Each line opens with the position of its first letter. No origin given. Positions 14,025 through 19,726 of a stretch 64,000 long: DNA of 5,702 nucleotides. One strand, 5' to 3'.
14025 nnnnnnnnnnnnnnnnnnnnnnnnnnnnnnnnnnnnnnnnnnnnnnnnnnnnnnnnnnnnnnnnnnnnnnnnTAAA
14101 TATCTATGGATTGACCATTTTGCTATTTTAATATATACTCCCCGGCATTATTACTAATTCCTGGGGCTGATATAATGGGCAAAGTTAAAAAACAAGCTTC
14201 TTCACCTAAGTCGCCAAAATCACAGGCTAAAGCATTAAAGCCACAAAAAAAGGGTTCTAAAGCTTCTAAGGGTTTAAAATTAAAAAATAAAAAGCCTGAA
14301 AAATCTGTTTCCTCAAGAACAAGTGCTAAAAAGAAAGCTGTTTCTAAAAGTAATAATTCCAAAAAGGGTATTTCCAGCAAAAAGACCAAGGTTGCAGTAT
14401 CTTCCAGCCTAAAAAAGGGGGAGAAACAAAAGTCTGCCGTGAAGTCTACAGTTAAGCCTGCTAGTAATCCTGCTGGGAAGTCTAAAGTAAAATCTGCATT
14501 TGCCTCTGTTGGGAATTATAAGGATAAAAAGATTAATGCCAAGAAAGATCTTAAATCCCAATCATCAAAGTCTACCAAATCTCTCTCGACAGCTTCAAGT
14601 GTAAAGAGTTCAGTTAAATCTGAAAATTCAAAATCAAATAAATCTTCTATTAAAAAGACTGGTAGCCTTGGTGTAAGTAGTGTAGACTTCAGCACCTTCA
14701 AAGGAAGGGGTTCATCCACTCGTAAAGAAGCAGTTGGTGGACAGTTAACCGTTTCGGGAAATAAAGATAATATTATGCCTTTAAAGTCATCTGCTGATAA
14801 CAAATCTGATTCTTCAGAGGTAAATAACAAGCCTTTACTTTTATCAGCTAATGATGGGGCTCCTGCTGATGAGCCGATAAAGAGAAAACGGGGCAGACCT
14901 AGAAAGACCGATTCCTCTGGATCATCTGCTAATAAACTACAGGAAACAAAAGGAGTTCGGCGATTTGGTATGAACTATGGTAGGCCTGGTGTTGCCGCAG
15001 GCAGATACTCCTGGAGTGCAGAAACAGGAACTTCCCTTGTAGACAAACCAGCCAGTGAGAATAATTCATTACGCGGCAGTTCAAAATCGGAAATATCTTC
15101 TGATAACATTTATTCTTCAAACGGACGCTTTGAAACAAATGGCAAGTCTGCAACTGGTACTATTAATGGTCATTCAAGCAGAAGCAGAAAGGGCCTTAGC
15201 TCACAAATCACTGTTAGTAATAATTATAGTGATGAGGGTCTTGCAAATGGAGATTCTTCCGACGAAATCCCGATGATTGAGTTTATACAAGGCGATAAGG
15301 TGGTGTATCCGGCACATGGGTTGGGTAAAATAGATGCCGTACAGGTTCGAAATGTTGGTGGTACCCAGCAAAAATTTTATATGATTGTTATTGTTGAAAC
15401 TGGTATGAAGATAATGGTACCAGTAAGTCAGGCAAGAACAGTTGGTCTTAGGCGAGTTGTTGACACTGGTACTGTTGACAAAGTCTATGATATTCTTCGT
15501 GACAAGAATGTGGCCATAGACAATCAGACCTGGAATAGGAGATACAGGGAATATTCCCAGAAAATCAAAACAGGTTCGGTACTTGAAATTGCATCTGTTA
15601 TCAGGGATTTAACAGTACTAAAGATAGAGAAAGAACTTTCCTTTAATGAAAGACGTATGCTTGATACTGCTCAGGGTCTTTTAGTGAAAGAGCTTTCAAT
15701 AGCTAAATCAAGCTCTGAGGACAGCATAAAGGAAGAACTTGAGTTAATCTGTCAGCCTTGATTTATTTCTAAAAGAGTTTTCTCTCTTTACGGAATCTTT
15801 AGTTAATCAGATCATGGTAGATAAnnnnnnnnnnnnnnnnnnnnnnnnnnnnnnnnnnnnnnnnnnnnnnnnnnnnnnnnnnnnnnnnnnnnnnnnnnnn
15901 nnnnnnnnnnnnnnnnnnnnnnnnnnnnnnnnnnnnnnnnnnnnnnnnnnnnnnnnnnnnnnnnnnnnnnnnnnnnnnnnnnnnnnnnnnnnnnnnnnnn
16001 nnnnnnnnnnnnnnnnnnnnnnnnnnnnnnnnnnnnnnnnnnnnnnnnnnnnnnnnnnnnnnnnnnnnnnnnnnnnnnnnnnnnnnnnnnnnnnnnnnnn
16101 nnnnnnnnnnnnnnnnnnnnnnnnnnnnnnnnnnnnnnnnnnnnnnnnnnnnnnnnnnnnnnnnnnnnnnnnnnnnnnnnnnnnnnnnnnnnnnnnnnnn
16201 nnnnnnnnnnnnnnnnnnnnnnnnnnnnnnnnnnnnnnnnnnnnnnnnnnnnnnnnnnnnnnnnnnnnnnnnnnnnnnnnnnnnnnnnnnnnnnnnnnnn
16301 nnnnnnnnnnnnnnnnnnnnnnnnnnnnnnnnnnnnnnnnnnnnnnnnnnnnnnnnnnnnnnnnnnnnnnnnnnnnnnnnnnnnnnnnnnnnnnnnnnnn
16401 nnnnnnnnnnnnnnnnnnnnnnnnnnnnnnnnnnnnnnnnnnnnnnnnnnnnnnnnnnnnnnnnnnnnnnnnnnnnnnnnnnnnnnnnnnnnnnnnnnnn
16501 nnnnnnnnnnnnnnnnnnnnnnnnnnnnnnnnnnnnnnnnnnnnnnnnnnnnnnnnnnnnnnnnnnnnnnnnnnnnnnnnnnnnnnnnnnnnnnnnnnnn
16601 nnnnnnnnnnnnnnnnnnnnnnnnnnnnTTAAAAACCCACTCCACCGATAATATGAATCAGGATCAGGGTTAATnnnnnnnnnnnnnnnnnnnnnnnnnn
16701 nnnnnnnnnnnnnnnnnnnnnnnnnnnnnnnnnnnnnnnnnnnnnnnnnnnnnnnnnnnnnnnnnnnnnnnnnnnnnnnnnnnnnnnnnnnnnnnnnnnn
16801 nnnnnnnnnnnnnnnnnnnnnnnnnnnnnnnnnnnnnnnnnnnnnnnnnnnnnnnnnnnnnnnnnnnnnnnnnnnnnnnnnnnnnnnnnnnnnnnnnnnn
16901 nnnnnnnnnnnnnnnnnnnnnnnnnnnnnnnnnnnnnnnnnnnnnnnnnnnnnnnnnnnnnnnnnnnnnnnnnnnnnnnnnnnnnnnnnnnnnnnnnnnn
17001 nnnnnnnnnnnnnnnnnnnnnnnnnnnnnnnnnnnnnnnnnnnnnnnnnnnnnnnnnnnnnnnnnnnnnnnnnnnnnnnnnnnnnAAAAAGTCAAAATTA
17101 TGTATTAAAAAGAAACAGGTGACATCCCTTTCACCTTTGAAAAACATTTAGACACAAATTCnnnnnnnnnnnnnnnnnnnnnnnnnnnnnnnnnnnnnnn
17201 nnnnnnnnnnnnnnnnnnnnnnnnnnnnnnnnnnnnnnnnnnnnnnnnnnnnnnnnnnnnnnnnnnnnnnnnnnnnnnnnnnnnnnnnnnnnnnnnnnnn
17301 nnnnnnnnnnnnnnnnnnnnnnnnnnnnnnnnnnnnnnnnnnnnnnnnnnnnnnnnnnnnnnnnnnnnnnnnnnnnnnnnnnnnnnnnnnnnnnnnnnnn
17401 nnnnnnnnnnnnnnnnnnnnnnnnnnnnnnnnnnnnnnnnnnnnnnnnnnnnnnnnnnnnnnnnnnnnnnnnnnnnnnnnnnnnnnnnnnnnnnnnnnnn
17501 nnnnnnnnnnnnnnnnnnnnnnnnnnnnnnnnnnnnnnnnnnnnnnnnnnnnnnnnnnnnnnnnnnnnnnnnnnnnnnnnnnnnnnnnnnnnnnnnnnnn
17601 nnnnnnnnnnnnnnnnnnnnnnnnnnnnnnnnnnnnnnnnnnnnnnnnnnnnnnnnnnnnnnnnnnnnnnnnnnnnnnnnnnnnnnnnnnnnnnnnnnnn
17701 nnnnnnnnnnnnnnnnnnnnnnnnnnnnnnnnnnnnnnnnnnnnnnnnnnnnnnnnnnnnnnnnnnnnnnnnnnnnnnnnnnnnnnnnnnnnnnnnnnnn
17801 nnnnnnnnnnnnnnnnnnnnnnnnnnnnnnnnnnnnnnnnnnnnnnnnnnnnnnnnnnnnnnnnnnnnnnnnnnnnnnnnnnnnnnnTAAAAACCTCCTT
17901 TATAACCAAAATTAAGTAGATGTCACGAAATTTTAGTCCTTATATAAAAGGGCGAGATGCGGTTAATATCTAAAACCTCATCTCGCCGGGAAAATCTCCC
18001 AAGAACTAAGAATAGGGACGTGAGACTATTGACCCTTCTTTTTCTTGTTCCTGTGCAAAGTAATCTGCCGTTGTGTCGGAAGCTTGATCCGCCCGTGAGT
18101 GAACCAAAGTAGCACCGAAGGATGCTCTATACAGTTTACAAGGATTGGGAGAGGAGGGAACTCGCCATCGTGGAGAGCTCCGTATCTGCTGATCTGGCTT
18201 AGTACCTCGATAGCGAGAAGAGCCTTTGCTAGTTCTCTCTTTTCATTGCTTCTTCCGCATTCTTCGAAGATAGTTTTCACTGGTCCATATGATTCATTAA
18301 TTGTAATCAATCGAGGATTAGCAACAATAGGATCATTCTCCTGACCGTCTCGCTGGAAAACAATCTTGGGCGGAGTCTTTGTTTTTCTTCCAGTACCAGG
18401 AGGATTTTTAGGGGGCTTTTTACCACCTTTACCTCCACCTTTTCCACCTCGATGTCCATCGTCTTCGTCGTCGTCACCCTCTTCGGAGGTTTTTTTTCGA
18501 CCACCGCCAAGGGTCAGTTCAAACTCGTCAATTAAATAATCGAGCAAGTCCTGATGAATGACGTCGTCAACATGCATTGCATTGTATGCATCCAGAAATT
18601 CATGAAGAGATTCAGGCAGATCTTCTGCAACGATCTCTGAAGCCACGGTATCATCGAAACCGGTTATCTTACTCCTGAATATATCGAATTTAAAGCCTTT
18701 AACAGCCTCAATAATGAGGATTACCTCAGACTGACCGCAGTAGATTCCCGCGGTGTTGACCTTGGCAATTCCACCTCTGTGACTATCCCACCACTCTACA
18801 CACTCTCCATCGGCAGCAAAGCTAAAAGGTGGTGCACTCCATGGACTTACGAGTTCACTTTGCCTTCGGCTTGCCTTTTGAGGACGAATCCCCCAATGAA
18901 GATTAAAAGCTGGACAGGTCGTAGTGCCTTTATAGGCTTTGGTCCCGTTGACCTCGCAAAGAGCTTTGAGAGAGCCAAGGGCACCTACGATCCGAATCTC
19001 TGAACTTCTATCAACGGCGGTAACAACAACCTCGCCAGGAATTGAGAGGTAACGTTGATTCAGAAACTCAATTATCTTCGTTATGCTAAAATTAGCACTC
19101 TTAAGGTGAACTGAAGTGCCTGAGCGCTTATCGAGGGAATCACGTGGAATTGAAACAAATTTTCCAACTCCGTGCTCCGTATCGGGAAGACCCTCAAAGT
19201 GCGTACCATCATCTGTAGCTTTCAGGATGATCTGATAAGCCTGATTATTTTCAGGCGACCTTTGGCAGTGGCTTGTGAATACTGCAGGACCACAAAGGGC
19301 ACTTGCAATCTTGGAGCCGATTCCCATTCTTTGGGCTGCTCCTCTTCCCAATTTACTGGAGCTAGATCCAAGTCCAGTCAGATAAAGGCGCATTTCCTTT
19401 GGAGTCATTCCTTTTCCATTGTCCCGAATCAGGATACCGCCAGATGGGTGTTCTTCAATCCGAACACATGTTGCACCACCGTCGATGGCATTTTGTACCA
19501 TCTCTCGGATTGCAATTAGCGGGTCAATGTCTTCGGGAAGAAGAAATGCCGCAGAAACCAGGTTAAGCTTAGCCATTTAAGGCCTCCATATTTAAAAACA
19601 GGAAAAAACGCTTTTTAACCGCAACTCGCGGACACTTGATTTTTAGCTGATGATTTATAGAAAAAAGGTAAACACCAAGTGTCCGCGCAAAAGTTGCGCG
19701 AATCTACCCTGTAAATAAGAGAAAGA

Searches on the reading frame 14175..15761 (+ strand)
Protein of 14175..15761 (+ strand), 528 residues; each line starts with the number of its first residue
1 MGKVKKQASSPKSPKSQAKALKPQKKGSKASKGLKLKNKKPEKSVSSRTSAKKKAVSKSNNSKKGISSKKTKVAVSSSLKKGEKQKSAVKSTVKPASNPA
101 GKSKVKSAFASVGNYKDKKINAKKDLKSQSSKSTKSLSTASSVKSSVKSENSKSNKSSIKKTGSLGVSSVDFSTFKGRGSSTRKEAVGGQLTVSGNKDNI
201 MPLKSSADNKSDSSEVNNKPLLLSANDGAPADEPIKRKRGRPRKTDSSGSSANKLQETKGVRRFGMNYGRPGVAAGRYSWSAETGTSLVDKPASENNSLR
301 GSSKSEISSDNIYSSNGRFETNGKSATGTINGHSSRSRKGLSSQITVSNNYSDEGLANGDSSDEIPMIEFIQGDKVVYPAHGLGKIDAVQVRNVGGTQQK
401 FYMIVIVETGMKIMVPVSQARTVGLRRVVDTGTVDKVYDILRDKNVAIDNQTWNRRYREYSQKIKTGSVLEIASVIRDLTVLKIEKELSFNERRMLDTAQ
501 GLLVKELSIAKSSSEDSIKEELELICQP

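Call 54: search_protein_families(library=pfam, proteins=[window:14175-15761:+], max_evalue=0.0001)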
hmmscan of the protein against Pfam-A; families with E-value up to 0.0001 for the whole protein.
window:14175-15761:+ (528 aa): 2 families
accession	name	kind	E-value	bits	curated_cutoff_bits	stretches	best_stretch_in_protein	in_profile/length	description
PF21095.3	CarD_C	-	2.6e-28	98.3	23.1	1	436-522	1-86/87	CarD, C-terminal domain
PF02559.22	CarD_TRCF_RID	-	1.2e-14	54.6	23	1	371-429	2-57/57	CarD-like/TRCF RID domain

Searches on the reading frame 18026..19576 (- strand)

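Call 54: search_protein_families(library=pfam, proteins=[window:18026-19576:-], max_evalue=0.0001)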
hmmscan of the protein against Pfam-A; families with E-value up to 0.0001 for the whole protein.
window:18026-19576:- (516 aa): 1 family
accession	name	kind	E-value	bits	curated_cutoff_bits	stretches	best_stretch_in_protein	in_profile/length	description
PF13589.12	HATPase_c_3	-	1.6e-10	41.6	25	1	21-98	5-87/137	Histidine kinase-, DNA gyrase B-, and HSP90-like ATPase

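Call 84: search_protein_families(library=padloc, proteins=[window:18026-19576:-], max_evalue=0.001)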
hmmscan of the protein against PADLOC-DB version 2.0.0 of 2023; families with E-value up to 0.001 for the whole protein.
window:18026-19576:- (516 aa): 0 families
